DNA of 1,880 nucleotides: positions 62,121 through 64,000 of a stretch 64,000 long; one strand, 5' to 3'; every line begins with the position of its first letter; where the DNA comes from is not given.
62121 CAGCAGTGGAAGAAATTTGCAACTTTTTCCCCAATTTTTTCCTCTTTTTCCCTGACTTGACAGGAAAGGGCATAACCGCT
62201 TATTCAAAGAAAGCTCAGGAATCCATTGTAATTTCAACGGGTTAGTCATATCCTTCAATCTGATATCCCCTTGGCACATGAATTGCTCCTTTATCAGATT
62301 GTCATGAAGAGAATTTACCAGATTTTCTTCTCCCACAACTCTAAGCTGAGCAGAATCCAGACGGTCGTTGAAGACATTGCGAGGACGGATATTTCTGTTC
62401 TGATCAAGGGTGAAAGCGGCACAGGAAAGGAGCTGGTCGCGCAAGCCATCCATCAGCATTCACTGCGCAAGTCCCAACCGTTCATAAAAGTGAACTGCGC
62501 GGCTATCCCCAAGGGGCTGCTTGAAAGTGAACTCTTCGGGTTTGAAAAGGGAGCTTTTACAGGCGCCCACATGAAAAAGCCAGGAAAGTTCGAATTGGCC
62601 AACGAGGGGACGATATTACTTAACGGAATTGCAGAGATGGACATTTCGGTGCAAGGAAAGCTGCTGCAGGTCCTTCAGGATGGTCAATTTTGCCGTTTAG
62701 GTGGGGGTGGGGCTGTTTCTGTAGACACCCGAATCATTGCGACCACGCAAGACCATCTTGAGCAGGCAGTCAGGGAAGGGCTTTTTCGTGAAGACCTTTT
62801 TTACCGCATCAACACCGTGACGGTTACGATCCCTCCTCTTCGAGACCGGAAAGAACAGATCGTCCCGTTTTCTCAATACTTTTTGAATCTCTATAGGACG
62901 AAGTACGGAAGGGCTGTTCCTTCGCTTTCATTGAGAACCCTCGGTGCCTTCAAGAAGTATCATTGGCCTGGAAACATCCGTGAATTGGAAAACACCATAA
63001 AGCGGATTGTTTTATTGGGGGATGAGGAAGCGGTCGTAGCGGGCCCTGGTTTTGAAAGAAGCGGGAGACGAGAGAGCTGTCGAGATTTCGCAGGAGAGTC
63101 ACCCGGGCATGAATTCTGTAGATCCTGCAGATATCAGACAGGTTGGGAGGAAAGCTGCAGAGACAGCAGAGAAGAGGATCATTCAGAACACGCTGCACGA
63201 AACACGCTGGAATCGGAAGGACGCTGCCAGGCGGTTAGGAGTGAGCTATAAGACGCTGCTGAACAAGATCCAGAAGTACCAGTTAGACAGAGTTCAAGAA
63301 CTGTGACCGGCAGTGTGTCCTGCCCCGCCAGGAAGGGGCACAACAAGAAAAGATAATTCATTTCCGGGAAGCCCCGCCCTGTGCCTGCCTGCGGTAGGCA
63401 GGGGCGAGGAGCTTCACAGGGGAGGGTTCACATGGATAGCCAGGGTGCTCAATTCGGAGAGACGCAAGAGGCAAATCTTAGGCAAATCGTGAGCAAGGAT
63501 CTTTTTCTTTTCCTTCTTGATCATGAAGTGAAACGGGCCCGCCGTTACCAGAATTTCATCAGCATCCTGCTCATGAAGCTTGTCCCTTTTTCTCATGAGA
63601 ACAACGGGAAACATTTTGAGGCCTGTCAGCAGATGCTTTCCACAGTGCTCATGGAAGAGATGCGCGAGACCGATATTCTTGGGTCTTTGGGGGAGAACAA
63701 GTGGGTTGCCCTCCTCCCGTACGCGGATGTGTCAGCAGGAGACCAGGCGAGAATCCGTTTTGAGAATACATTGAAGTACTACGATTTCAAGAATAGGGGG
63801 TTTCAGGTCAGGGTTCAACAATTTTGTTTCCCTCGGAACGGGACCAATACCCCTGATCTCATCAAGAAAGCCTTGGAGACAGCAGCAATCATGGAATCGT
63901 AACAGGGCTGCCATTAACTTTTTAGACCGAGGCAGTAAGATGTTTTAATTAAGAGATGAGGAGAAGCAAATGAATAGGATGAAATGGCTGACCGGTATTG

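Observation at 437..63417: Unrecognised two-hairpin intergenic repeat family at very high density (18 copies in 64 kb)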

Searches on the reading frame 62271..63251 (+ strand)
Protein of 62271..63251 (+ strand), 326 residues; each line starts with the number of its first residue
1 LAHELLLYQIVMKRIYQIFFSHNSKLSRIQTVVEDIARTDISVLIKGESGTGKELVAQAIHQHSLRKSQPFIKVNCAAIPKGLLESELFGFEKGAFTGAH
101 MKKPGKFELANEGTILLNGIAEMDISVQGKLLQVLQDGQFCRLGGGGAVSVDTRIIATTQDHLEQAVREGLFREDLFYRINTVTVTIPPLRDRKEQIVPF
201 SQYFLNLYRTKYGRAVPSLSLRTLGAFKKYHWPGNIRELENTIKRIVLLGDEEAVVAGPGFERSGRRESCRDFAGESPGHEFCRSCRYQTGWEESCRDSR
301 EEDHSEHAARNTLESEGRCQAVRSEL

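Call 74: search_protein_families(library=pfam, proteins=[window:62271-63251:+], max_evalue=0.01)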
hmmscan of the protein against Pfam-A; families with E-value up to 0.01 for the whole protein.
window:62271-63251:+ (326 aa): 6 families
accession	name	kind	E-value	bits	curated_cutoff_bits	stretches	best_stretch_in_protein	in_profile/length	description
PF00158.32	Sigma54_activat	-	3.4e-64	216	20.2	1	22-185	4-167/168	Sigma-54 interaction domain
PF14532.12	Sigma54_activ_2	-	5.5e-21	75.7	25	1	24-190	5-138/138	Sigma-54 interaction domain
PF25601.1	AAA_lid_14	-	5.6e-17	61.8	27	1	191-255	1-65/87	AAA+ ATPase lid domain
PF07728.20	AAA_5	-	4.8e-05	23.8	22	1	43-161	2-123/139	AAA domain (dynein-related subfamily)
PF07724.20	AAA_2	-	0.0013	19.3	27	1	40-164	3-128/166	AAA domain (Cdc48 subfamily)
PF01078.27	Mg_chelatase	-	0.0074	16.1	20.3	0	98-139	93-134/207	Magnesium chelatase, subunit ChlI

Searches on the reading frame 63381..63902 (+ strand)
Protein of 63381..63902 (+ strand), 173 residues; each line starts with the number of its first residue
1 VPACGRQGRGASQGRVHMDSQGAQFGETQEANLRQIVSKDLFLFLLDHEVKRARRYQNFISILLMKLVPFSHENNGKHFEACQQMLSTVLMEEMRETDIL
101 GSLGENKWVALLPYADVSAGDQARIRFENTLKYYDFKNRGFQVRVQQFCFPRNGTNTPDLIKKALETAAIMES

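Call 74: search_protein_families(library=pfam, proteins=[window:63381-63902:+], max_evalue=0.01)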
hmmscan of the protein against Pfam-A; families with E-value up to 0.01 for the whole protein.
window:63381-63902:+ (173 aa): 1 family
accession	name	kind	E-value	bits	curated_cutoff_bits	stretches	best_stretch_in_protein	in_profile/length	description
PF00990.26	GGDEF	-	0.00054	20.2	23.8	1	35-164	8-147/161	Diguanylate cyclase, GGDEF domain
